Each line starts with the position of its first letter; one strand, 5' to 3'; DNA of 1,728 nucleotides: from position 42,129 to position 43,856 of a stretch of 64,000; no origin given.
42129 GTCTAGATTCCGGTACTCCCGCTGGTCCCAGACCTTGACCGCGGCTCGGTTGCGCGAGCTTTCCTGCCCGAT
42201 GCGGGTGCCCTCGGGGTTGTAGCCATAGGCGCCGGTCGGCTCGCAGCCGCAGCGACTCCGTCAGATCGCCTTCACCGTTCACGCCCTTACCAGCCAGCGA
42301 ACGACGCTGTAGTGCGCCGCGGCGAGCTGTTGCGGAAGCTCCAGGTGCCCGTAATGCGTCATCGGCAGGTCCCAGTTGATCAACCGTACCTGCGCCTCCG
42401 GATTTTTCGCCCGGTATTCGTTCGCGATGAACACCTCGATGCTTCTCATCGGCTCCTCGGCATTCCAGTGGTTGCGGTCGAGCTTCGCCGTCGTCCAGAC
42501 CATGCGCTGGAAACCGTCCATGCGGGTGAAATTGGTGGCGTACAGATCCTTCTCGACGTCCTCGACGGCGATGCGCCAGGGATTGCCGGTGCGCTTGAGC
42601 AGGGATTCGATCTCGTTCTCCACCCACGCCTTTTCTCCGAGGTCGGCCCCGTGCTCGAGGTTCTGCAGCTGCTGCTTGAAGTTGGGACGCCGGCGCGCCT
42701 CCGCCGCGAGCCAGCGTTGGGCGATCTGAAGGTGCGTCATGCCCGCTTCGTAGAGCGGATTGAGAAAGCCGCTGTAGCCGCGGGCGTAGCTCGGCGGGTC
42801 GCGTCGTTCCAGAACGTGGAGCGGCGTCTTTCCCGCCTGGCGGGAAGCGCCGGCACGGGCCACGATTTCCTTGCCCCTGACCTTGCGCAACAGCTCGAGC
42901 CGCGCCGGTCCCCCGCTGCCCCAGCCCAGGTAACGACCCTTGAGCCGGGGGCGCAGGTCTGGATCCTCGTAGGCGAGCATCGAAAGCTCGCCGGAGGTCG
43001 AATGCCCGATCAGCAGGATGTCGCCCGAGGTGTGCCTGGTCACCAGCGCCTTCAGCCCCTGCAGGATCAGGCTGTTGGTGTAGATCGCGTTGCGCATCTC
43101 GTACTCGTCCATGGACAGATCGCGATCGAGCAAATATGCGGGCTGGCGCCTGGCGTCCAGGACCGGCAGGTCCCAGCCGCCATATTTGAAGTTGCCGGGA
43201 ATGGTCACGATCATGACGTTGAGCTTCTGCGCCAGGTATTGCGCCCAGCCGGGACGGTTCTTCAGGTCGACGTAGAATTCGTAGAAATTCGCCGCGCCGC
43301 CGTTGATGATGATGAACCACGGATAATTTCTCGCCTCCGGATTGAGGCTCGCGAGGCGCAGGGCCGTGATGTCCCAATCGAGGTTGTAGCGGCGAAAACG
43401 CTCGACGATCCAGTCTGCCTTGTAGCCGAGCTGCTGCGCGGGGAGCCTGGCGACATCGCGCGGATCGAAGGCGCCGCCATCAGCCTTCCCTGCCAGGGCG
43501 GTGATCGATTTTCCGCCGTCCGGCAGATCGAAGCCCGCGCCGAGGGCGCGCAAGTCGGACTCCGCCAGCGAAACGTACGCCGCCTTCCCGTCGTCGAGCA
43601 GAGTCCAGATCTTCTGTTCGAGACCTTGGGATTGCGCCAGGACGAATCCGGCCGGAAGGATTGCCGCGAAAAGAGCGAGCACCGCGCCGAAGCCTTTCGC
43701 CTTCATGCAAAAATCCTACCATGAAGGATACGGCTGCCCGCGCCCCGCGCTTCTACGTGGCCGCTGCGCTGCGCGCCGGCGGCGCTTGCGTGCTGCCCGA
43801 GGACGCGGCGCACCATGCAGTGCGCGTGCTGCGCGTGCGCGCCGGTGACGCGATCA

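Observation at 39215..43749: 61-bp imperfect direct repeat brackets a 4.4-kb four-gene insert and preserves a 10-codon fossil of rsmE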

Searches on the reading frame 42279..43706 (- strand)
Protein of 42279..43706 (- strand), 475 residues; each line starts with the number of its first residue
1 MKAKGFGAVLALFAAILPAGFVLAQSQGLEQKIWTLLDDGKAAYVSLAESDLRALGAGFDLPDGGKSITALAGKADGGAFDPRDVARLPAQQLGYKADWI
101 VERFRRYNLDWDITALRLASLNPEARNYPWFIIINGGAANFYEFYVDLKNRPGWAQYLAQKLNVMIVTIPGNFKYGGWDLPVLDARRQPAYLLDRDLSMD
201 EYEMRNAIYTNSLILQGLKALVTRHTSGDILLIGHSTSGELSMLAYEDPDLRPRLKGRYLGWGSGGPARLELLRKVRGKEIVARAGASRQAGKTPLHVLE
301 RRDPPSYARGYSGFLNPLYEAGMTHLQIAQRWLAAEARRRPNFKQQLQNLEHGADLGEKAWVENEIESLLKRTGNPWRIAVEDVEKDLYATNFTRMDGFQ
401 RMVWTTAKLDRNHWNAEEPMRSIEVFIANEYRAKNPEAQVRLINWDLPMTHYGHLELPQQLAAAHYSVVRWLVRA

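Call 6: search_protein_families(library=pfam, proteins=[window:42279-43706:-])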
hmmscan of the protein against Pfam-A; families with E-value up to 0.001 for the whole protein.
window:42279-43706:- (475 aa): 0 families

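Call 8: search_protein_families(library=padloc, proteins=[window:42279-43706:-])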
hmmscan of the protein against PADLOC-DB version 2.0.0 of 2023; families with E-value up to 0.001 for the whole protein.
window:42279-43706:- (475 aa): 0 families

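Call 9: search_protein_families(library=ncbifam, proteins=[window:42279-43706:-])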
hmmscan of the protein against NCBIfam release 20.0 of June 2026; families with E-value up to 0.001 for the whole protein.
window:42279-43706:- (475 aa): 0 families

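Call 17: find_homologous_proteins(query=window:42279-43706:-)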
Query window:42279-43706:- (475 aa): 655 proteins with E <= 0.001 among 8000 candidates; the best 120 are listed.
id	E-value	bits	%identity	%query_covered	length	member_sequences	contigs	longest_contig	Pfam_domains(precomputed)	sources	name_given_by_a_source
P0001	0.0e+0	1057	97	99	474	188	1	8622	-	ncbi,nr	ncbi:MAG: hypothetical protein E6H59_02360 [Betaproteobacteria bacterium]|nr:MAG: hypothetical prote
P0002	1.9e-279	945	85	100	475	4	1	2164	-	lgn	-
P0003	2.1e-275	932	84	99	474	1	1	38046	-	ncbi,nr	ncbi:MAG TPA: hypothetical protein VKF40_04405 [Burkholderiales bacterium]|nr:hypothetical protein [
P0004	4.5e-274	928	83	99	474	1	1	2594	-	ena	-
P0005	1.3e-273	926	83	99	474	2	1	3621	-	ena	-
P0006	1.4e-271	919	84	96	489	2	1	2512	-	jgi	jgi:hypothetical protein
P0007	3.0e-271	918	81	99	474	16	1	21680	-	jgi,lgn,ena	-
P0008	1.2e-269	913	82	99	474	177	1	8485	-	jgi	jgi:hypothetical protein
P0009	3.8e-269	911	82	99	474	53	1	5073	-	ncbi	-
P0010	1.4e-267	906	82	99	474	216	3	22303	-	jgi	jgi:hypothetical protein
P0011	1.1e-264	897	79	100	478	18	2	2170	-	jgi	jgi:hypothetical protein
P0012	1.3e-264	896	80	99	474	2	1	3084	-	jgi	jgi:hypothetical protein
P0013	6.0e-264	894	82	96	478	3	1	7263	-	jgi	jgi:hypothetical protein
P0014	8.0e-263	891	81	96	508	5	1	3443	-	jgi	jgi:hypothetical protein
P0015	1.1e-260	884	80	99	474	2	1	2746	-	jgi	jgi:hypothetical protein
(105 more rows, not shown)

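Call 18: find_encoding_contigs(protein=P0001, flank=10000, max_places=4)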
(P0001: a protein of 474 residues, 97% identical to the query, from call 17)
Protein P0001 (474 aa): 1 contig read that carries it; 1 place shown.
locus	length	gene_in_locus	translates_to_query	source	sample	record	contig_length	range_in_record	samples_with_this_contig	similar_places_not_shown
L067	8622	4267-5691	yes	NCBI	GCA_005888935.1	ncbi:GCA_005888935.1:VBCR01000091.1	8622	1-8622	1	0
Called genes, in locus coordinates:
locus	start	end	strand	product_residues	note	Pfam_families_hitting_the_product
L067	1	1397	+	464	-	PF00501:AMP-binding, PF23562:AMP-binding_C_3 (weak)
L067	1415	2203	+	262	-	PF00005:ABC_tran, PF12399:BCA_ABC_TP_C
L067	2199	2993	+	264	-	PF02653:BPD_transp_2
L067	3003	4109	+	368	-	PF02653:BPD_transp_2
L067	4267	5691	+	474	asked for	-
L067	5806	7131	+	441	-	PF13458:Peripla_BP_6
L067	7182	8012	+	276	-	PF25199:nSTAND_NTPase5 (faint), PF00005:ABC_tran, PF13304:AAA_21 (faint)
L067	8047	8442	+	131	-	-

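Call 19: find_encoding_contigs(protein=P0003, flank=10000, max_places=4)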
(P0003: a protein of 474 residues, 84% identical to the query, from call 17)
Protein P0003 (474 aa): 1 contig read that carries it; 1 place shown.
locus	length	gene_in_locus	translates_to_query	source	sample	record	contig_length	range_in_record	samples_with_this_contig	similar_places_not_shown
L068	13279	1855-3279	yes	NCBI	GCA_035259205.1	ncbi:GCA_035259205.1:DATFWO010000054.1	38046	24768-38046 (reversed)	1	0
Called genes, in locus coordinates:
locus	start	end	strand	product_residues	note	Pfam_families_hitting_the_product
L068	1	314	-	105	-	PF09084:NMT1 (faint)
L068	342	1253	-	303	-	PF13379:NMT1_2 (faint), PF09084:NMT1 (faint)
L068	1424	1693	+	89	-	-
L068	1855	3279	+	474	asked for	-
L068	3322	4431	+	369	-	PF08240:ADH_N, PF00107:ADH_zinc_N, PF13602:ADH_zinc_N_2 (faint)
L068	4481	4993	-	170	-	PF13432:TPR_16 (faint), PF07719:TPR_2 (faint), PF14559:TPR_19 (faint), PF13414:TPR_11 (faint), PF00515:TPR_1 (faint)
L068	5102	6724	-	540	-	PF07719:TPR_2 (faint)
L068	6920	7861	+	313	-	PF00126:HTH_1, PF03466:LysR_substrate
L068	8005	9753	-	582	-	PF02776:TPP_enzyme_N, PF00205:TPP_enzyme_M, PF02775:TPP_enzyme_C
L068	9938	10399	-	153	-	-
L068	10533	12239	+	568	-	PF01019:G_glu_transpept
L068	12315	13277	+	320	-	PF03255:ACCA, PF01039:Carboxyl_trans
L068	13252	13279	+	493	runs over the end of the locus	PF01171:ATP_bind_3, PF09179:TilS, PF11734:TilS_C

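Call 53: search_solved_structures(query=window:42279-43706:-, max_evalue=1)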
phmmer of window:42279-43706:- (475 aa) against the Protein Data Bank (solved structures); distinct sequences matched with E-value up to 1: 3.
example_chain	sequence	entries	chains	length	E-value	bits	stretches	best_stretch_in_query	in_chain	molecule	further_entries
5gre_B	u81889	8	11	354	0.39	12.6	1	208-248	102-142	Isocitrate dehydrogenase [NAD] subunit gamma, mitochondrial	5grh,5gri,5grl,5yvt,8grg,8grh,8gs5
6l57_B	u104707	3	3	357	0.4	12.6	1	208-248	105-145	Isocitrate dehydrogenase [NAD] subunit gamma, mitochondrial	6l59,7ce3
5grf_B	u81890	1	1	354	0.41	12.6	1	208-248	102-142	Isocitrate dehydrogenase [NAD] subunit gamma, mitochondrial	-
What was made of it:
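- Tried and rejected: Pfam, NCBIfam, PADLOC and PDB sequence searches gave no family for the hydrolase (calls 6, 8, 9, 53).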

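Call 69: predict_structure(alignment_id=A1)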
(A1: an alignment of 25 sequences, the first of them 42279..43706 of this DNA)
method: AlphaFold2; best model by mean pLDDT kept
length: 475 residues; sequences in the alignment: 25
mean_pLDDT: 63.2   pTM: 0.69
mean pLDDT of the five models: 63.2, 58.1, 57.3, 53.6, 52.3
residues with pLDDT >= 90: 8; 70-90: 155; 50-70: 210; < 50: 102
segments of 3 or more residues with pLDDT < 50: 1-8, 15-25, 55-58, 150-154, 171-178, 192-195, 264-268, 280-291, 338-342, 451-475
pLDDT, mean of each block of 10 residues (from residue 1): 45 47 48 54 52 51 73 63 81 85 84 83 79 64 56 52 75 44 62 56 73 86 88 71 82 76 51 54 42 61 62 55 72 58 58 61 84 84 81 56 60 61 68 70 56 38 27 31
secondary structure, 60 per line:
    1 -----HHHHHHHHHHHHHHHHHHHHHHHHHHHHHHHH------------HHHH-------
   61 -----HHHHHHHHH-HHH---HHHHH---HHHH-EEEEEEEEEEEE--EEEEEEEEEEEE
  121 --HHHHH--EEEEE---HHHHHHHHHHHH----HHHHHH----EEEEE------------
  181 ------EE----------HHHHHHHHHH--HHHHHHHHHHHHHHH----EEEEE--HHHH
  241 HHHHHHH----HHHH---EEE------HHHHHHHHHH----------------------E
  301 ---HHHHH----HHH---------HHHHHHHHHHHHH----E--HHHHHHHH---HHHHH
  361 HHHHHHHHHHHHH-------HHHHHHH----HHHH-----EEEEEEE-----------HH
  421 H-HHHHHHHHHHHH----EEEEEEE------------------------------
elements in order: H6-37 H50-53 H66-74 H82-86 H90-93 E95-106 E109-120 H123-127 E130-134 H138-149 H154-159 E164-168 H199-208 H211-225 E230-234 H237-247 H252-255 E259-261 H268-277 H304-308 H325-337 H345-352 H356-373 H381-387 H392-395 E401-407 H423-434 E439-445

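Call 72: fold_search(model_id=the predicted structure, library=pdb)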
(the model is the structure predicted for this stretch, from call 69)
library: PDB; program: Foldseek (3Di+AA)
matches with E <= 10: 1222; with E <= 0.001: 157
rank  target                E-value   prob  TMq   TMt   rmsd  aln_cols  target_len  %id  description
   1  6i8w_A                2.5e-06  1.00  0.33  0.45  10.2       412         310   13  Crystal structure of a membrane phospholipase A, a novel bacterial virulence factor (released 2019-11-27)
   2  4opm_A                4.9e-06  1.00  0.32  0.46  10.7       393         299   14  Crystal structure of a putative lipase (lip1) from Acinetobacter baumannii AYE at 1.70 A resolution (released 2014-02-19)
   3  7ots_A                1.6e-05  1.00  0.28  0.40  11.8       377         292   14  Crystal structure of human Monoacylglycerol Lipase ABHD6 in complex with oleic acid and octyl glucoside (released 2021-06-23)
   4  4ns4                  1.7e-05  1.00  0.30  0.46  10.3       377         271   12  Crystal structure of cold-active estarase from Psychrobacter cryohalolentis K5T (released 2015-01-07)
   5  7ots_B                3.0e-05  1.00  0.27  0.39  11.9       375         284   13  Crystal structure of human Monoacylglycerol Lipase ABHD6 in complex with oleic acid and octyl glucoside (released 2021-06-23)
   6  4f0j                  3.5e-05  1.00  0.33  0.46  10.1       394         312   12  Crystal structure of a probable hydrolytic enzyme (PA3053) from Pseudomonas aeruginosa PAO1 at 1.50 A resolution (released 2012-07-04)
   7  21dl_A                3.9e-05  1.00  0.32  0.46  11.4       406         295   15  Crystal structure of de novo designed esterase RPA1511-5221 (released 2026-04-01)
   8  4g8d_B                3.9e-05  1.00  0.28  0.42   9.2       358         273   15  Crystal structures of N-acyl homoserine lactonase AidH S102G mutant (released 2013-01-16)
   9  4g8c_A                5.6e-05  1.00  0.26  0.39   7.8       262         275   16  Crystal structures of N-acyl homoserine lactonase AidH E219G mutant complexed with N-hexanoyl homoserine (released 2013-01-16)
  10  6unw_C                5.6e-05  1.00  0.31  0.41  11.1       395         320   12  Epoxide hydrolase from an endophytic Streptomyces (released 2020-09-16)
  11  1bn6                  5.9e-05  1.00  0.32  0.46   9.7       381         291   10  HALOALKANE DEHALOGENASE FROM A RHODOCOCCUS SPECIES (released 2000-02-18)
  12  1jkm_B                7.3e-05  1.00  0.27  0.33  15.8       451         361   12  BREFELDIN A ESTERASE, A BACTERIAL HOMOLOGUE OF HUMAN HORMONE SENSITIVE LIPASE (released 1999-02-16)
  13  4g8b_A                8.1e-05  1.00  0.31  0.46   8.3       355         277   13  Crystal structures of N-acyl homoserine lactonase AidH S102G mutant complexed with N-hexanoyl homoserine lactone (released 2013-01-16)
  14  8oe2_E                8.5e-05  1.00  0.34  0.48   9.7       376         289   10  Structure of hyperstable haloalkane dehalogenase variant DhaA223 (released 2024-01-17)
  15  8ckp_D                9.0e-05  1.00  0.33  0.47  10.8       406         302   11  X-ray structure of the crystallization-prone form of subfamily III haloalkane dehalogenase DhmeA from Haloferax medite (released 2023-08-30)
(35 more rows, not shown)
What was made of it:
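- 42262..43706 (-): Hydrolase segment. The gene 42279-43706 encodes a 475-aa protein with a signal-peptide-like N-terminus and an alpha/beta-hydrolase-like fold (invariant GHSTSG). 42262-43697 is native hydrolase DNA. 43698-43706 is prx codons 1-3, fused in frame. AF2 model pLDDT 63 with Foldseek hits to alpha/beta hydrolases (calls 69, 72).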
